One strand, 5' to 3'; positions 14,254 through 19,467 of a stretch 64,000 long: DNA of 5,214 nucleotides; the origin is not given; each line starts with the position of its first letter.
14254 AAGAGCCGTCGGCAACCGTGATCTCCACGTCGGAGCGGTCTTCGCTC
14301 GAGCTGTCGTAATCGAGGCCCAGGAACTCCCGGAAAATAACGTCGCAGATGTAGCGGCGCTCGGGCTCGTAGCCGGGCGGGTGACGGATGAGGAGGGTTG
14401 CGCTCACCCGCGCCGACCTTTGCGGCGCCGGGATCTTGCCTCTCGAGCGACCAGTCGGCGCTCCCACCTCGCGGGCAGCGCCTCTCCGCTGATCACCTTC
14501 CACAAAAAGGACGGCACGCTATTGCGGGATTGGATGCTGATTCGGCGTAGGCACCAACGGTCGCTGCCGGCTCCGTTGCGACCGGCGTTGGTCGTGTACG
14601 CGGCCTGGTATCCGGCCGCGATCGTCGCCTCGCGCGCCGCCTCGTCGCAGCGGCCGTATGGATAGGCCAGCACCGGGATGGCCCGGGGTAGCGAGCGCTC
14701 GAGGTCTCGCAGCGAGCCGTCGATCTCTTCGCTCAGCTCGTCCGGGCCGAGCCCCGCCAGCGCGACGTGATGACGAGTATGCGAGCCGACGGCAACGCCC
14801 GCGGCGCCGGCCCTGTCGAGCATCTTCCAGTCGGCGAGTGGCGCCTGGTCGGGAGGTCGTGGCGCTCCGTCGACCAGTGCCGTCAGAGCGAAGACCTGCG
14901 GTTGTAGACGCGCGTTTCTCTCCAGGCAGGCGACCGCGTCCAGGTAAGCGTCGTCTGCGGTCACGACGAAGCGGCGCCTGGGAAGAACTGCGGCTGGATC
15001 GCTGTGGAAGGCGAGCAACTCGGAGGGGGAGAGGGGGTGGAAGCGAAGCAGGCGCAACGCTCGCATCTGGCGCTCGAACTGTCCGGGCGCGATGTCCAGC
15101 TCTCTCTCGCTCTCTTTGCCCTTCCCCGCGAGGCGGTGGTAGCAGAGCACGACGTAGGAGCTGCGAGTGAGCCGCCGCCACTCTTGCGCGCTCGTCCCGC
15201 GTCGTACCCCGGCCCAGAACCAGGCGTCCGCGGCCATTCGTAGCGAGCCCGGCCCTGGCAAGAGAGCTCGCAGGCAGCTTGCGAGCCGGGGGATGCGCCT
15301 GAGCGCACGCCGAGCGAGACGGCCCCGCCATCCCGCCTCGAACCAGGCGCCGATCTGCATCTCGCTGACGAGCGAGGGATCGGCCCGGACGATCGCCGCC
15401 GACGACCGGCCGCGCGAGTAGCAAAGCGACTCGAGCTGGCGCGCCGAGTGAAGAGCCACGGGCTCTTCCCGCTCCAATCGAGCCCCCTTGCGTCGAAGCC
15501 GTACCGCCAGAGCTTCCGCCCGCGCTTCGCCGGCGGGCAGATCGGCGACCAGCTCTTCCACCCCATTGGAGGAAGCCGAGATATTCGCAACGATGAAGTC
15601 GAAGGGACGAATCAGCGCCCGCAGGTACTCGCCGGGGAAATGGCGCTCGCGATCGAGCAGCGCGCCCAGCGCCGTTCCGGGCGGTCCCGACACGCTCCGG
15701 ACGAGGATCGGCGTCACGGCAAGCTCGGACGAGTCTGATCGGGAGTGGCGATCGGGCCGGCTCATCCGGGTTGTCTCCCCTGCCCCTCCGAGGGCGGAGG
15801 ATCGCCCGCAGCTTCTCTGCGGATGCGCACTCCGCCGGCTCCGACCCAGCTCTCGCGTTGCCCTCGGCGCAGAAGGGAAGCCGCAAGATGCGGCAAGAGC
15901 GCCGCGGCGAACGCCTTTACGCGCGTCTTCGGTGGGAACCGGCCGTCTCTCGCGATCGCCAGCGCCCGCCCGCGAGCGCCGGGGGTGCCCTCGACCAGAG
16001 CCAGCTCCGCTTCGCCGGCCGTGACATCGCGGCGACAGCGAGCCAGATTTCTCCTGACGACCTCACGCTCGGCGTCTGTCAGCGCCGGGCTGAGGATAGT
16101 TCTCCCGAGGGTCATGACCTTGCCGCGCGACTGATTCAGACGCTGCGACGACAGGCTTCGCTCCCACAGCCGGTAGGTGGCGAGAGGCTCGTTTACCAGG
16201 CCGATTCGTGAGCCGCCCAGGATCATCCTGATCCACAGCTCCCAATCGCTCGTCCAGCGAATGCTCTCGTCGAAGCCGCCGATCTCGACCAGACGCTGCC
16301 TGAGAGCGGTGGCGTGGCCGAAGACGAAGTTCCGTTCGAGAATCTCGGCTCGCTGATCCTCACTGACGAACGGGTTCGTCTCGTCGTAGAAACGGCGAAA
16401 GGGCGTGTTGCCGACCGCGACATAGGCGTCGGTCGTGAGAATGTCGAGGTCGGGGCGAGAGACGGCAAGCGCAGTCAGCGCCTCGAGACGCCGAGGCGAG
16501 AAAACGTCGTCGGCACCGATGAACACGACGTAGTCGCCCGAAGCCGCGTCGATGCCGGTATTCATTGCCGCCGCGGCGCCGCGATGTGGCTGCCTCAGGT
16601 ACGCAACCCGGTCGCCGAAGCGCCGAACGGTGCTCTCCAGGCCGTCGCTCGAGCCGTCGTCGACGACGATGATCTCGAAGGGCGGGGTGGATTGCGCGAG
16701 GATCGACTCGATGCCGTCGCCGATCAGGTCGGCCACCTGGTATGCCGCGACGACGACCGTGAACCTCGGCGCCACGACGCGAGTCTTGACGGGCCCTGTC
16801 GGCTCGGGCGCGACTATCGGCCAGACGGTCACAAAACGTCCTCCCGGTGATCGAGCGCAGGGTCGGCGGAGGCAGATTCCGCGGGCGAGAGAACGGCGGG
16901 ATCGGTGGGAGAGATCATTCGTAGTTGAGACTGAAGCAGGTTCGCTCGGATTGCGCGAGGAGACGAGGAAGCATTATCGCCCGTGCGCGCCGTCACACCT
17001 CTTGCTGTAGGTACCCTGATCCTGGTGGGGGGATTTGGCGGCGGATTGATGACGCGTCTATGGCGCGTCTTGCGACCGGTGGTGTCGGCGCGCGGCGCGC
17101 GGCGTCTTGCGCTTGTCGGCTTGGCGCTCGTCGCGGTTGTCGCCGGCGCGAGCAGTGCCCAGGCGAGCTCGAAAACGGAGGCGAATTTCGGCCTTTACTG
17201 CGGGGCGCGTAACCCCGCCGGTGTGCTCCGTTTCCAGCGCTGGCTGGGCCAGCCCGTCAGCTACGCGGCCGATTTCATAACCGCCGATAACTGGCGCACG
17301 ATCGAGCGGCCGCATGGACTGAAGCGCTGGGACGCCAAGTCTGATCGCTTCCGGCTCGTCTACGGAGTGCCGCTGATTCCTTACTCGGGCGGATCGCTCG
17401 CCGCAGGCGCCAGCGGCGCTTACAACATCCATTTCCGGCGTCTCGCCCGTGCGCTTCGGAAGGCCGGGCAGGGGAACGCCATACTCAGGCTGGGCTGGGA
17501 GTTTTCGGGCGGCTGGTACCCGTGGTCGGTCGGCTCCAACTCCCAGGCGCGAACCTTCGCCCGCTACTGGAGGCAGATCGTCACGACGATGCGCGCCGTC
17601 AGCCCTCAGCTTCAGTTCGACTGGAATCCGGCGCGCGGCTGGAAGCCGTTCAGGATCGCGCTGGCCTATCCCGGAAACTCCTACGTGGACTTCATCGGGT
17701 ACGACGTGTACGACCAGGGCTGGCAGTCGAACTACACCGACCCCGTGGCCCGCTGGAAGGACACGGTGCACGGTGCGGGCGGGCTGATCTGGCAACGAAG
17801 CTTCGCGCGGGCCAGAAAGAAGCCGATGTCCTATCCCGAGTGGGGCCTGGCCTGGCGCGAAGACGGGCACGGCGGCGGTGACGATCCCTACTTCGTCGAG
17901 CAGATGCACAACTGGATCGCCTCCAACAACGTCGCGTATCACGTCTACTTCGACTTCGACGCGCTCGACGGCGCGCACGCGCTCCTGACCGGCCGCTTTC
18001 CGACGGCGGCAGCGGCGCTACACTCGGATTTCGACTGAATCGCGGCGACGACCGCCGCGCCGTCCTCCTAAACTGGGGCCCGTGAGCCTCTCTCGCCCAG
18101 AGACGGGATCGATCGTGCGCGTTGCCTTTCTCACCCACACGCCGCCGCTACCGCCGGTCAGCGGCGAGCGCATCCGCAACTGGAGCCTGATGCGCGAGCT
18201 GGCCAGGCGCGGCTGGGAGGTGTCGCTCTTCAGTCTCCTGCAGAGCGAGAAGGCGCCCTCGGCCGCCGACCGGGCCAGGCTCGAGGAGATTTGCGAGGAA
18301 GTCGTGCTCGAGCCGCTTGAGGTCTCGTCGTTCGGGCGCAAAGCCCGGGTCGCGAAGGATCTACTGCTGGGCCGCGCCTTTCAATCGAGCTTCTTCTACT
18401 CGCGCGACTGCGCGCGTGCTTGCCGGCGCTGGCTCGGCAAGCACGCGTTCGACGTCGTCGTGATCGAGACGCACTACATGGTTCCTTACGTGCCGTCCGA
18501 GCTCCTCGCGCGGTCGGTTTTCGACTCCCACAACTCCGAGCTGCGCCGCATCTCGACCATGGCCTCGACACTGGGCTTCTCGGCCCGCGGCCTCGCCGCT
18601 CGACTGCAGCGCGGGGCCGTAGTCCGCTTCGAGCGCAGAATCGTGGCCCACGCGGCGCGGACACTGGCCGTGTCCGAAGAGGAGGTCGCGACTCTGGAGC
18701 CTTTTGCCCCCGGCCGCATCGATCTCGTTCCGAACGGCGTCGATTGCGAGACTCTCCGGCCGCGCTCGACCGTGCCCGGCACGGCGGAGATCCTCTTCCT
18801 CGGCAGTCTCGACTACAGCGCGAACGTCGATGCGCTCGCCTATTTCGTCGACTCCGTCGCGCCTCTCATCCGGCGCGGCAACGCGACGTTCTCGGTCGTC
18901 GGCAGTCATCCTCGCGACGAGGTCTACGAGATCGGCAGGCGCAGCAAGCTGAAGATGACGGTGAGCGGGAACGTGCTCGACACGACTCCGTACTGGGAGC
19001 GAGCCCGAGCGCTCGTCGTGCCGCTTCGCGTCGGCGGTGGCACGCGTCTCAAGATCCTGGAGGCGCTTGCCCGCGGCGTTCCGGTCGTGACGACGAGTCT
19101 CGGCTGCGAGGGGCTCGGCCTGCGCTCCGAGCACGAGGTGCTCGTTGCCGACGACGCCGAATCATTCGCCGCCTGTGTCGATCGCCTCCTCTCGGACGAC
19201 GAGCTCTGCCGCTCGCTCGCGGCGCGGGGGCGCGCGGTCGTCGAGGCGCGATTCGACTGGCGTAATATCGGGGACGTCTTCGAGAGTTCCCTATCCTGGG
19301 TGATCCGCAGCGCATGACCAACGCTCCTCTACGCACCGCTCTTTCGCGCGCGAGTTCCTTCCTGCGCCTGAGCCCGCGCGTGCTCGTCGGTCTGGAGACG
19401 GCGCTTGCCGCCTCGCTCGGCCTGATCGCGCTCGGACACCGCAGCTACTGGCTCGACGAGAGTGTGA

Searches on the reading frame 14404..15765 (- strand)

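Call 21: search_protein_families(library=pfam, proteins=[window:14404-15765:-], max_evalue=0.0001)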
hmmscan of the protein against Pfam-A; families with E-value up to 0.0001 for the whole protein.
window:14404-15765:- (453 aa): 1 family
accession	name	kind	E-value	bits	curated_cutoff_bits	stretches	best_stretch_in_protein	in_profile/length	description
PF01522.26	Polysacc_deac_1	-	2.3e-10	40.9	23.1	1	291-388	37-123/124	Polysaccharide deacetylase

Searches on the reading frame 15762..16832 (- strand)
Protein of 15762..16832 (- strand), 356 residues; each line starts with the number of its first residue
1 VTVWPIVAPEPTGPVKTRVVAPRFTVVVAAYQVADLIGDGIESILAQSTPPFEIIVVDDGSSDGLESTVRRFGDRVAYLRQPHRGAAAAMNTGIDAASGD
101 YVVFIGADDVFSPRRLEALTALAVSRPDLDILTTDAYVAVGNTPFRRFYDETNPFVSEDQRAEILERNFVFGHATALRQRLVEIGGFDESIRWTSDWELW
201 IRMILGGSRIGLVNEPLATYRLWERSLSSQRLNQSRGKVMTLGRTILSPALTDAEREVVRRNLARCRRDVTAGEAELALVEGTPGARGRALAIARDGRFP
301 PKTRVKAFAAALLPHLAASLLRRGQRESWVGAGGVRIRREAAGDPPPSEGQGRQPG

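Call 21: search_protein_families(library=pfam, proteins=[window:15762-16832:-], max_evalue=0.0001)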
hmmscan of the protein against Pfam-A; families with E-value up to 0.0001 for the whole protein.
window:15762-16832:- (356 aa): 4 families
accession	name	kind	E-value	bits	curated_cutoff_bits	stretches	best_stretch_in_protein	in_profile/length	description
PF00535.33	Glycos_transf_2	-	4.7e-30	105.2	23.3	1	25-182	1-164/168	Glycosyl transferase family 2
PF13641.12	Glyco_tranf_2_3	-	2.6e-22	80.4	27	1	22-222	1-212/230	Glycosyltransferase like family 2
PF10111.15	Glyco_tranf_2_2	-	2.8e-14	53.7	27.3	1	36-205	14-201/276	Glycosyltransferase like family 2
PF13632.12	Glyco_trans_2_3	-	1.2e-06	28.9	27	1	101-218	1-120/198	Glycosyl transferase family group 2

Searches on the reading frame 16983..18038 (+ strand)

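Call 21: search_protein_families(library=pfam, proteins=[window:16983-18038:+], max_evalue=0.0001)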
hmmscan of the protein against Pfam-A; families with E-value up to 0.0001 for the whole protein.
window:16983-18038:+ (351 aa): 1 family
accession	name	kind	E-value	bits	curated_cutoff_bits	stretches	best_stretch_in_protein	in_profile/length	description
PF02156.21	Glyco_hydro_26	-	1.9e-08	34.5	20.2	1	166-249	153-236/311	Glycosyl hydrolase family 26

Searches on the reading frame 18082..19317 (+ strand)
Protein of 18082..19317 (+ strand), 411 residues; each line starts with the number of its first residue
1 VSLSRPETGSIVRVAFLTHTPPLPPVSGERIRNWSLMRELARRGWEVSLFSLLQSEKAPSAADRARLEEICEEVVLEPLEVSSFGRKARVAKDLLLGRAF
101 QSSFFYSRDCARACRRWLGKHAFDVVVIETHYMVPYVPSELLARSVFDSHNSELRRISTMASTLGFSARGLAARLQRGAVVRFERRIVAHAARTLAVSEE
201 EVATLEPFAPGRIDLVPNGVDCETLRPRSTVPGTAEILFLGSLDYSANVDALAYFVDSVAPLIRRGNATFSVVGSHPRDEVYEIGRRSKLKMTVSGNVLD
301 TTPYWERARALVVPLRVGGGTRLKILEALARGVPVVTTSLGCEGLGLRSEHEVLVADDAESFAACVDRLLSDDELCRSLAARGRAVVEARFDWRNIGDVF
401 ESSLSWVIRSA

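Call 21: search_protein_families(library=pfam, proteins=[window:18082-19317:+], max_evalue=0.0001)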
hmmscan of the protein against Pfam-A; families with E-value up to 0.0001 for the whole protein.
window:18082-19317:+ (411 aa): 5 families
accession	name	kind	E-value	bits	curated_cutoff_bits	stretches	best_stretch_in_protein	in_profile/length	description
PF13692.12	Glyco_trans_1_4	-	1.9e-23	83.7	27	1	236-372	3-142/142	Glycosyl transferases group 1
PF13439.12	Glyco_transf_4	-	3.9e-13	50.2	28.5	1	35-223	10-169/170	Glycosyltransferase Family 4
PF13579.12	Glyco_trans_4_4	-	2.1e-11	44.9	29.7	1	32-219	6-158/158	Glycosyl transferase 4-like domain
PF13524.12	Glyco_trans_1_2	-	5.4e-11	43.1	25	1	269-395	16-137/144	Glycosyl transferase-like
PF00534.26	Glycos_transf_1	-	5.3e-08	33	26.4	1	233-384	14-170/172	Glycosyl transferases group 1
